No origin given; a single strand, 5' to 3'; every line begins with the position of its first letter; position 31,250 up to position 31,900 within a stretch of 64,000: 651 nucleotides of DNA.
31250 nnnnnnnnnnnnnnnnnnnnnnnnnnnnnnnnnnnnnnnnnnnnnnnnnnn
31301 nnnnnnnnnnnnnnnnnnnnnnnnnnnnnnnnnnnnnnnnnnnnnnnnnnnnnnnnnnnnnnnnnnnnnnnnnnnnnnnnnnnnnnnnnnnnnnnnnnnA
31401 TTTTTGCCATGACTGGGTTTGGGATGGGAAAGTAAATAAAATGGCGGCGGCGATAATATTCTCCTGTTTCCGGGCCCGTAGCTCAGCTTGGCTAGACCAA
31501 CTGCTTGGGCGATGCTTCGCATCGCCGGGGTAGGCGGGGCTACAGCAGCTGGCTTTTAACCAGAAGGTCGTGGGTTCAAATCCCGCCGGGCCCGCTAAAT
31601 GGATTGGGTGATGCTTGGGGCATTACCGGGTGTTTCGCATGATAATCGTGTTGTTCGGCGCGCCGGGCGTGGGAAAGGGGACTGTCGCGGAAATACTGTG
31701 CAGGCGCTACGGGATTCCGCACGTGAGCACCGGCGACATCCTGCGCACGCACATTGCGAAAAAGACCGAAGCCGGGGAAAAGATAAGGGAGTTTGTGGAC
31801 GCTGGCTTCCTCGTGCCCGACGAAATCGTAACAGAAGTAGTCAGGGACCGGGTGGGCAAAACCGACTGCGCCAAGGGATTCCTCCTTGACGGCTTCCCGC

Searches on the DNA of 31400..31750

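Call 27: search_rna_families(source=window, start=31400, end=31750, threshold=evalue, max_evalue=1, show_alignments=2)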
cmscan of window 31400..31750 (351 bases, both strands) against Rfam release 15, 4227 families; matches with E-value up to 1: 3.
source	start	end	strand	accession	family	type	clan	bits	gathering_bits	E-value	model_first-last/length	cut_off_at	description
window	31536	31594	+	RF00005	tRNA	Gene; tRNA;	CL00001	29.1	29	0.00031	1-71/71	no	tRNA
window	31536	31595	-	RF04354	Plastid-ycf2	Cis-reg;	-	17.3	65.7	0.59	1-75/75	no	Plastid-ycf2 5UTR RNA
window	31479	31561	-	RF02474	GlsR5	Gene; snRNA; snoRNA; CD-box;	-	13.9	100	0.84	1-89/89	no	Small nucleolar RNA GlsR5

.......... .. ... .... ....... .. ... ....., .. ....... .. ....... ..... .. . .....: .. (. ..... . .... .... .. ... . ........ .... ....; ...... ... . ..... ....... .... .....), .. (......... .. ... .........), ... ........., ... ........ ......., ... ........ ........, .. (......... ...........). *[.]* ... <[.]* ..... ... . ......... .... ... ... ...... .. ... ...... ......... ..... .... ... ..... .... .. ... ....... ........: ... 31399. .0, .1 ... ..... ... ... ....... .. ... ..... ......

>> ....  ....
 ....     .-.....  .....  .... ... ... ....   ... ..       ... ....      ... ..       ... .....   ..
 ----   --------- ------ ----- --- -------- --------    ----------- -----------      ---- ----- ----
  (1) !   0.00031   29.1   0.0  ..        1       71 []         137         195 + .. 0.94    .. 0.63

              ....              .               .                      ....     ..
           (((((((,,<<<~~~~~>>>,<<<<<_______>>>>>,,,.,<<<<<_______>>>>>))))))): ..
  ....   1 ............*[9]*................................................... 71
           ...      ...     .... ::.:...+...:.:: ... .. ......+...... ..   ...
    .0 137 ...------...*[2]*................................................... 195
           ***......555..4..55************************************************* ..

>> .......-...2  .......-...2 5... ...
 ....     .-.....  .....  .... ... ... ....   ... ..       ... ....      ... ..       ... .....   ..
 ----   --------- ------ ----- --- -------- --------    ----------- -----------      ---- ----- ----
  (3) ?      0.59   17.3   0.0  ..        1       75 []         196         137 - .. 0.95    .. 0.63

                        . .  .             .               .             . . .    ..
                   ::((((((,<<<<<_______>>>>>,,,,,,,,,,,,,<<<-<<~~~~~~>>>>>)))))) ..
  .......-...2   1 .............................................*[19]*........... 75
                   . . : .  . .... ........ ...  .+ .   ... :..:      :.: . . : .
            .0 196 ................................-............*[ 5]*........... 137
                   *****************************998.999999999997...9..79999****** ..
